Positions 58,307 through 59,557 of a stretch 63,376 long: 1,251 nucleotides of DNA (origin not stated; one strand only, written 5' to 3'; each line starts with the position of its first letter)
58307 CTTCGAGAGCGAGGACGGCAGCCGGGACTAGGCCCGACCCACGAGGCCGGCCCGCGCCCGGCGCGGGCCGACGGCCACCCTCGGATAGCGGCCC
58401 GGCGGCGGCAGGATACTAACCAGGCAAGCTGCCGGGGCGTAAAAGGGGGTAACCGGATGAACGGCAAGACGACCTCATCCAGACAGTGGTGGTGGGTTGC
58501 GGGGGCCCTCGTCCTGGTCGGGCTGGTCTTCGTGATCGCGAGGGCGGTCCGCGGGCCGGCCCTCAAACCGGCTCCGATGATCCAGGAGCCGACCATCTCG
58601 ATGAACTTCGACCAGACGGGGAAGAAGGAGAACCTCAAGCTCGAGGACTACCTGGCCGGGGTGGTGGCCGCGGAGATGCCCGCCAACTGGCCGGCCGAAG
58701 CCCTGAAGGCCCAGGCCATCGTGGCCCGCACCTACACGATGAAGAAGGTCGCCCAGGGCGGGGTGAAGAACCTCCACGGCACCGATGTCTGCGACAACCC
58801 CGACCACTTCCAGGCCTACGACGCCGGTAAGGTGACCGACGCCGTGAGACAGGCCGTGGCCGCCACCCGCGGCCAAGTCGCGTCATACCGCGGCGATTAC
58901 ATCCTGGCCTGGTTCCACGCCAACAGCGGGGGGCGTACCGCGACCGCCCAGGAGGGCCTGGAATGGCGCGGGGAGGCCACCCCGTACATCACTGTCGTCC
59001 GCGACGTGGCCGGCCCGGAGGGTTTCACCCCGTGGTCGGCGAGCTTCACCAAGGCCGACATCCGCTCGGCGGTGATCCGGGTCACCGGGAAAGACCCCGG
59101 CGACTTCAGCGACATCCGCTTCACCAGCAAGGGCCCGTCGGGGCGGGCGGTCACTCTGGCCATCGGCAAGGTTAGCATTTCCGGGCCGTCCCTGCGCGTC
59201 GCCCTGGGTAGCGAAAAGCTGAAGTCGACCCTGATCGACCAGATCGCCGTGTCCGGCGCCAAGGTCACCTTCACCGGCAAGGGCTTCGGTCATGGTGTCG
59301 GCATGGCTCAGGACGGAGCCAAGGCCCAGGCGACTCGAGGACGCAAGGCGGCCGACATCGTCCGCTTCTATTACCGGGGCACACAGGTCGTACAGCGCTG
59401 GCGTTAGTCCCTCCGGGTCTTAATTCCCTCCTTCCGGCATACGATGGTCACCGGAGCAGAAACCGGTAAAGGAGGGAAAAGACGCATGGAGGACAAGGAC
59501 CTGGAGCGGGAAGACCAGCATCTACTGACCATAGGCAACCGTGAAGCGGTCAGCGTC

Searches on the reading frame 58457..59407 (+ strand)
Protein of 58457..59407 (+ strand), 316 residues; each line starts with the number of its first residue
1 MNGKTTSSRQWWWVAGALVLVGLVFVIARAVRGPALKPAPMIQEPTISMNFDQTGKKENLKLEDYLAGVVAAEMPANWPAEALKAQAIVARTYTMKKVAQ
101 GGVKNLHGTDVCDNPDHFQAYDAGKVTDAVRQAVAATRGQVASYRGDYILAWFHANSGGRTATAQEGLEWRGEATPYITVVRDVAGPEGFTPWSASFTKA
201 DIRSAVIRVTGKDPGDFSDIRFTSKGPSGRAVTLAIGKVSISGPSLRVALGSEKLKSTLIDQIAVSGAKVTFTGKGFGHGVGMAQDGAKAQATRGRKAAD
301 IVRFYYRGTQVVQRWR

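Call 17: find_encoding_contigs(protein=window:58457-59407:+, flank=10000, max_places=1)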
Protein window:58457-59407:+ (316 aa): 11 contigs read that carry it; 1 place shown.
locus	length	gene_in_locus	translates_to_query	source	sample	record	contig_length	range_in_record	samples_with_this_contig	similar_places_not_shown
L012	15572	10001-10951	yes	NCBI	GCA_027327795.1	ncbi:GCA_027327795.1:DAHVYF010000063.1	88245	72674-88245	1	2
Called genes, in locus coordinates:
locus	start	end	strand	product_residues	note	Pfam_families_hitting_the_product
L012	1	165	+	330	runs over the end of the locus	PF13793:Pribosyltran_N, PF00156:Pribosyltran, PF14572:Pribosyl_synth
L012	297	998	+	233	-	PF01386:Ribosomal_L25p, PF14693:Ribosomal_TL5_C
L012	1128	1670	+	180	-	PF01195:Pept_tRNA_hydro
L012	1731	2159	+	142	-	-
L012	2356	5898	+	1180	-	PF17757:UvrB_inter, PF02559:CarD_TRCF_RID, PF00270:DEAD, PF04851:ResIII, PF00271:Helicase_C, PF03461:TRCF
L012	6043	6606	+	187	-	PF04014:MazE_antitoxin, PF13185:GAF_2, PF01590:GAF, PF15714:SpoVT_C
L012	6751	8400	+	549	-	PF01554:MatE (faint), PF01943:Polysacc_synt, PF13440:Polysacc_synt_3 (weak), PF03023:MurJ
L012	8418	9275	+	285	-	PF01503:PRA-PH (faint), PF03819:MazG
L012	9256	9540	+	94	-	PF00216:Bac_DNA_binding, PF18291:HU-HIG (weak)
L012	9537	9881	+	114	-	PF01479:S4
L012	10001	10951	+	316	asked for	PF08486:SpoIID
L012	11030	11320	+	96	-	PF07873:YabP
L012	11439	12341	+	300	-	PF01464:SLT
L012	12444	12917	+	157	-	PF09578:Spore_YabQ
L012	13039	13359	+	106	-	PF12973:Cupin_7 (weak), PF02311:AraC_binding, PF07883:Cupin_2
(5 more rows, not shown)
